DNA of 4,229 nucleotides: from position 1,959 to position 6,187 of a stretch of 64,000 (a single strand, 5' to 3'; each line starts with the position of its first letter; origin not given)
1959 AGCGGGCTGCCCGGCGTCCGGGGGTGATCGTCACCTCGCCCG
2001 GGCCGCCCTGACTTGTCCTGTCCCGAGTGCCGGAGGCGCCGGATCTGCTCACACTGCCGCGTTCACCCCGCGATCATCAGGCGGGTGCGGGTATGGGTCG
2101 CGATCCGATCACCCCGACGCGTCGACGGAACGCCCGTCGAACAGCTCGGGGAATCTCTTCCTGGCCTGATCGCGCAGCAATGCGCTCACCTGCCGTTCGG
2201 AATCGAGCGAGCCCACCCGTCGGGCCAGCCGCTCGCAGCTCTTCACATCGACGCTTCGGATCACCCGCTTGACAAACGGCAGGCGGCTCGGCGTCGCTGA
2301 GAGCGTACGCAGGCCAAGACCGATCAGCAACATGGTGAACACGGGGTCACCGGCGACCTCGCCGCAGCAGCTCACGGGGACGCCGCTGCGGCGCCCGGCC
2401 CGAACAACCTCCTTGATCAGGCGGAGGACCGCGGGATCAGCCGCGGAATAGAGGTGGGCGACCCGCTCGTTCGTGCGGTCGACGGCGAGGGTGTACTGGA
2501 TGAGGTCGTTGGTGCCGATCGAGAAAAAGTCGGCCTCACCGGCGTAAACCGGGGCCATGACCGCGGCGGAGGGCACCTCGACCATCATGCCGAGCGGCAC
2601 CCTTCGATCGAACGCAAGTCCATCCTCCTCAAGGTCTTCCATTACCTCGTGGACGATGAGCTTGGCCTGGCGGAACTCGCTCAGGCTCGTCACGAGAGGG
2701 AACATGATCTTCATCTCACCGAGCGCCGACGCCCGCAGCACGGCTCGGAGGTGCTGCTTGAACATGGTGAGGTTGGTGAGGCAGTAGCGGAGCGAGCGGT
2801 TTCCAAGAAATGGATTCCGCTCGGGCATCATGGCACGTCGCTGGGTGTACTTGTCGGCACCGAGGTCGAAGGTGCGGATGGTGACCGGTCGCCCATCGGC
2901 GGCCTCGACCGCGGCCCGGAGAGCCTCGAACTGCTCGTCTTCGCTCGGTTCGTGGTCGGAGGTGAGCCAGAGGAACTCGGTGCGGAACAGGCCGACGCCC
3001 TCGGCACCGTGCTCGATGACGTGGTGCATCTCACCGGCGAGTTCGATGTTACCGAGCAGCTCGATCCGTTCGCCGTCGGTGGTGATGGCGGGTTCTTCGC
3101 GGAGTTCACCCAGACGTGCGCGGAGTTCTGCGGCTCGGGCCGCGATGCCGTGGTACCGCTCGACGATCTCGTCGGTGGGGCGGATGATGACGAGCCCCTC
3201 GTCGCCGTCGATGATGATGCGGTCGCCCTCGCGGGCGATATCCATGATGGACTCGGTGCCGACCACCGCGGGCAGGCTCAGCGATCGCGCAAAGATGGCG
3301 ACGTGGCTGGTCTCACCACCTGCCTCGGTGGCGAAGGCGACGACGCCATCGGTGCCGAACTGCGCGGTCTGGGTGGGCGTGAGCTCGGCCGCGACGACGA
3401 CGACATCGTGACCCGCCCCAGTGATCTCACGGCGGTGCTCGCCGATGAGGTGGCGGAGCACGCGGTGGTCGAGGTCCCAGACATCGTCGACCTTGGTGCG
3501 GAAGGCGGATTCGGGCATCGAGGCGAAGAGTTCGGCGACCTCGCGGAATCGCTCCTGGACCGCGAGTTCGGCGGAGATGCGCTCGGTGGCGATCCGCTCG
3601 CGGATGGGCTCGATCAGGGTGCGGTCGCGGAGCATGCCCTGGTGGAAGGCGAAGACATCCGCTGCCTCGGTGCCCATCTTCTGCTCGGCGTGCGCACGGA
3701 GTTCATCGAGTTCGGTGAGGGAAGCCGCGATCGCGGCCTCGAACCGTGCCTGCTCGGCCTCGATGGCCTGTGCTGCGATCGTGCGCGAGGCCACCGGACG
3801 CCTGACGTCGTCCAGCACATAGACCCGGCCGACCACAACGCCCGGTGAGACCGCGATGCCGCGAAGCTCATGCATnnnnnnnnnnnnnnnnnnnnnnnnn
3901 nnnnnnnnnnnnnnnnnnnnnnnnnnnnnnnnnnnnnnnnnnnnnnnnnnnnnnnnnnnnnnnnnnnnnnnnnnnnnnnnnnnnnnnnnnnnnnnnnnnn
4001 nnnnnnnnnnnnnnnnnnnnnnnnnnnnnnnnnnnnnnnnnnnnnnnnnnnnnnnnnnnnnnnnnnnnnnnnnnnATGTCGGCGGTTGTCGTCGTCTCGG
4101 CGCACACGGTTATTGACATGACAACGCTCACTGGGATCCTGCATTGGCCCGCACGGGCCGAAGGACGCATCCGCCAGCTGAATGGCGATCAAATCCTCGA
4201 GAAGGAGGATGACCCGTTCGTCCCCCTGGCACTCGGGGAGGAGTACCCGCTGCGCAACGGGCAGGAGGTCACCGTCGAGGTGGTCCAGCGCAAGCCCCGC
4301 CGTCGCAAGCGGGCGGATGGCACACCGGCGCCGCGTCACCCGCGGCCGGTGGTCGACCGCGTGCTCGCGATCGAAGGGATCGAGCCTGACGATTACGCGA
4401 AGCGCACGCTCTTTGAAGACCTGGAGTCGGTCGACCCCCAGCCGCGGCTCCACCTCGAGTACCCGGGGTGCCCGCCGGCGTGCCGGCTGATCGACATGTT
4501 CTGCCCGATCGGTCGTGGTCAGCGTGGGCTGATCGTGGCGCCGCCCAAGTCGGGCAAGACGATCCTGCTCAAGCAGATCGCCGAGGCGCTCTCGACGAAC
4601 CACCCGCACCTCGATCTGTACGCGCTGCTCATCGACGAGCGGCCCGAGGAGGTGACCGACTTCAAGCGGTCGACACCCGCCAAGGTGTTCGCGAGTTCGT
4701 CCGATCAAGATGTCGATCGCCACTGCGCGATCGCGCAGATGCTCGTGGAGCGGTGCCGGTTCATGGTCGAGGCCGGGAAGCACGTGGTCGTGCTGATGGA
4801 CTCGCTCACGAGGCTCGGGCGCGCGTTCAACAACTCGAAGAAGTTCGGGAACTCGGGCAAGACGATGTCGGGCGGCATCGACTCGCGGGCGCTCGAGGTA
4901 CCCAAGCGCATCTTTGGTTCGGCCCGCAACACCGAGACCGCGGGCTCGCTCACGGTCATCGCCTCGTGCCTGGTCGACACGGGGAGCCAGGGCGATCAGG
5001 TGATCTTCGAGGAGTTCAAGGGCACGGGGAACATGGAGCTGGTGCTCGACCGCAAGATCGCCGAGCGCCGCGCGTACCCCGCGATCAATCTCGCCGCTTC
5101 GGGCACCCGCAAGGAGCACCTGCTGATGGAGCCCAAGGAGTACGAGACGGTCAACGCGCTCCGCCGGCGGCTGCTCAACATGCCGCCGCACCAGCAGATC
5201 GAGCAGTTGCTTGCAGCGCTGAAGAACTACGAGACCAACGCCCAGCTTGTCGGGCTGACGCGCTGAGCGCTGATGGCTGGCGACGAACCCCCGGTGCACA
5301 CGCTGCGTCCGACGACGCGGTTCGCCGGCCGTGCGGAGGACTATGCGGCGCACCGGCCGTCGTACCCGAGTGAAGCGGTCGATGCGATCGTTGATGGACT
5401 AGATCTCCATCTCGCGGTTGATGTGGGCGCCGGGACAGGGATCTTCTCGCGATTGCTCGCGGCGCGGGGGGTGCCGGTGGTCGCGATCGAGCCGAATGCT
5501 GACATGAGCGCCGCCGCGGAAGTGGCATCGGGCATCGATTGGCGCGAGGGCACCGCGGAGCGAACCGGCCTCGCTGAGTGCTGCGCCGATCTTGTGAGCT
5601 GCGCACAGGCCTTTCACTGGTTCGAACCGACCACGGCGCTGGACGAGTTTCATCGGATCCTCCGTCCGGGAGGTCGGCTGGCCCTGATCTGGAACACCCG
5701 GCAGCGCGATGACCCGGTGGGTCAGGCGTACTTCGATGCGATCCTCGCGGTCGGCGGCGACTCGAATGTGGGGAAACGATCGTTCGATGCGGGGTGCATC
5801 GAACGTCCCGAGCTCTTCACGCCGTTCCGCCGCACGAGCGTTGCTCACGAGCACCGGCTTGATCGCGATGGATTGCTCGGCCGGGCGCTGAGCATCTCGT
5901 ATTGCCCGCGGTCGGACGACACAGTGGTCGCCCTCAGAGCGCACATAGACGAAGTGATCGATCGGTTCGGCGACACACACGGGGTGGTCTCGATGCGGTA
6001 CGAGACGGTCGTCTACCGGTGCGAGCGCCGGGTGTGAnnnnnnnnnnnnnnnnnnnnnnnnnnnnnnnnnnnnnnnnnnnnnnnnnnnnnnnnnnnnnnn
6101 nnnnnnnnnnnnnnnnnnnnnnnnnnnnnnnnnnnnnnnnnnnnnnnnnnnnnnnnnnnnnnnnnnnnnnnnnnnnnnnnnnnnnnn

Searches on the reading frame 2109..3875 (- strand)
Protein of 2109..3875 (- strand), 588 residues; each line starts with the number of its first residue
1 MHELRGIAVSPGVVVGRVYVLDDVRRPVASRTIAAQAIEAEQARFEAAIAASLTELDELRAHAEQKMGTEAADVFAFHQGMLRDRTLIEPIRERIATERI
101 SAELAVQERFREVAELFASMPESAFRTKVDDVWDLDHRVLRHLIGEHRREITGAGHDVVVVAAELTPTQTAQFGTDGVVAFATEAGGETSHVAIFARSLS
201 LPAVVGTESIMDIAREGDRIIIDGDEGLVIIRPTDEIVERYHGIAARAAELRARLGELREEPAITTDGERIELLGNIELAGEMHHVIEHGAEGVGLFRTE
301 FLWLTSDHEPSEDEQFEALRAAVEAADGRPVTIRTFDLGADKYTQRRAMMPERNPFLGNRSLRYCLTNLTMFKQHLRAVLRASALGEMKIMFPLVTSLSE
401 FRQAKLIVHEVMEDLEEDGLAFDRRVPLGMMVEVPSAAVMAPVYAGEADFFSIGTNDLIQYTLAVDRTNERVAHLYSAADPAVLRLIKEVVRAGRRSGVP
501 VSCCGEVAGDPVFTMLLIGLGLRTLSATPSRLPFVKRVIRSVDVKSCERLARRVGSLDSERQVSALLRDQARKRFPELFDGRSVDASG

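Call 34: search_protein_families(library=pfam, proteins=[window:2109-3875:-])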
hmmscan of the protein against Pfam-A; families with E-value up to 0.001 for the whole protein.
window:2109-3875:- (588 aa): 3 families
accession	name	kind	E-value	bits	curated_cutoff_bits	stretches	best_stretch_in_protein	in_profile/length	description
PF02896.24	PEP-utilizers_C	-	2.5e-102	342.5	22.8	1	253-543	2-292/293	PEP-utilising enzyme, PEP-binding domain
PF05524.18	PEP-utilisers_N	-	1.5e-27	96.6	24.4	1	5-126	1-119/121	PEP-utilising enzyme, N-terminal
PF00391.29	PEP-utilizers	-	3.4e-20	71.8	23.1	1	157-227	4-72/72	PEP-utilising enzyme, mobile domain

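Call 63: list_cluster_members(proteins=[window:2109-3875:-, window:62085-63842:-, window:61587-62063:+, window:4076-5266:+, window:5273-6037:+, window:6038-7417:-])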
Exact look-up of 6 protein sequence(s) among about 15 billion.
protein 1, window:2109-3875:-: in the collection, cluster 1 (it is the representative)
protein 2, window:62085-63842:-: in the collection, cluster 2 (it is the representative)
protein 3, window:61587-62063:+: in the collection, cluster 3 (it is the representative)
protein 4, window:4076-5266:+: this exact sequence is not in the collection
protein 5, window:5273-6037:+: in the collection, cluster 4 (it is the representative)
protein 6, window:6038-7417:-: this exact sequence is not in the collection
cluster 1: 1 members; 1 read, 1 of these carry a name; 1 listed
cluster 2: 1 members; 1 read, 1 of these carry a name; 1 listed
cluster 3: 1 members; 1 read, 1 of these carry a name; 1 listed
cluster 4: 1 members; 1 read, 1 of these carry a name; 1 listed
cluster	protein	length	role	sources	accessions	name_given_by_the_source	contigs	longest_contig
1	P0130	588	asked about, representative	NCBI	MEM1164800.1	MAG: phosphoenolpyruvate--protein phosphotransferase [Planctomycetota bacterium]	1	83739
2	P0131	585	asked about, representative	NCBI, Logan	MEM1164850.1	MAG: SPFH domain-containing protein [Planctomycetota bacterium]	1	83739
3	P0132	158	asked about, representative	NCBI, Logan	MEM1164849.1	MAG: DMT family transporter [Planctomycetota bacterium]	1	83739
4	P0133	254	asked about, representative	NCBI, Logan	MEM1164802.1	MAG: class I SAM-dependent methyltransferase [Planctomycetota bacterium]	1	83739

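Call 64: find_encoding_contigs(protein=P0131, flank=10000, max_places=5)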
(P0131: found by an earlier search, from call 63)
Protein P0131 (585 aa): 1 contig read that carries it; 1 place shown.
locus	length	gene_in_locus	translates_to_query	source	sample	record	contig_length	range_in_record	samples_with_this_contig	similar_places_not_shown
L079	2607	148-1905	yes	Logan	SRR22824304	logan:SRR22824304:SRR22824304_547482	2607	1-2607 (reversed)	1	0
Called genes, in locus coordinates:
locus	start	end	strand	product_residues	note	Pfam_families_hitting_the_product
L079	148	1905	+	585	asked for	PF01145:Band_7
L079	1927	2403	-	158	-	PF04657:DMT_YdcZ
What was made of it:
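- Tried and rejected: The contig with the last gene (L079) ends inside the window (call 64).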

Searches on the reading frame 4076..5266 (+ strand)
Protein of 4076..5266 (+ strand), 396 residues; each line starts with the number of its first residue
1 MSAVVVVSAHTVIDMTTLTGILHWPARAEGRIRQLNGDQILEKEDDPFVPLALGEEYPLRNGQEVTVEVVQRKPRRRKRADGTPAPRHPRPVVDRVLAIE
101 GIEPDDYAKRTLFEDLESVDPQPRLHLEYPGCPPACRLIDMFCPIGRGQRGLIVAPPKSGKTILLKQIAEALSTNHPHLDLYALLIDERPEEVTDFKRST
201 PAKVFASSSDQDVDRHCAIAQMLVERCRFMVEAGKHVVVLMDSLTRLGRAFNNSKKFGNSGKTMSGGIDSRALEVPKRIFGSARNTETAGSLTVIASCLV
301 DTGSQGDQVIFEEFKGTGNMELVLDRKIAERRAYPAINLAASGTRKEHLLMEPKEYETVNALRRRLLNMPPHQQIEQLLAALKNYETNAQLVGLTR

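Call 34: search_protein_families(library=pfam, proteins=[window:4076-5266:+])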
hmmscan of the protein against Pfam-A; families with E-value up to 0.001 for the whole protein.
window:4076-5266:+ (396 aa): 1 family
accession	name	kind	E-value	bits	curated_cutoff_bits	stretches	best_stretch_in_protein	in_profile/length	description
PF00006.31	ATP-synt_ab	-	3.4e-20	73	29.5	1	137-342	3-211/213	ATP synthase alpha/beta family, nucleotide-binding domain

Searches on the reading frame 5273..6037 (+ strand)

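Call 34: search_protein_families(library=pfam, proteins=[window:5273-6037:+])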
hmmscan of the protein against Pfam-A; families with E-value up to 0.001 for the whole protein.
window:5273-6037:+ (254 aa): 4 families
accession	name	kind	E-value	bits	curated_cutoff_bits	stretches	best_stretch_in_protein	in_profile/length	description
PF08241.18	Methyltransf_11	-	2.1e-18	67.2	21.2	1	49-137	1-94/95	Methyltransferase domain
PF13649.12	Methyltransf_25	-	1.1e-13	52.1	27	1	49-134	2-97/97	Methyltransferase domain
PF08242.18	Methyltransf_12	-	9.6e-10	39.5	30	1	49-136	1-98/98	Methyltransferase domain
PF13489.12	Methyltransf_23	-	3.6e-09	37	27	1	49-138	27-116/164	Methyltransferase domain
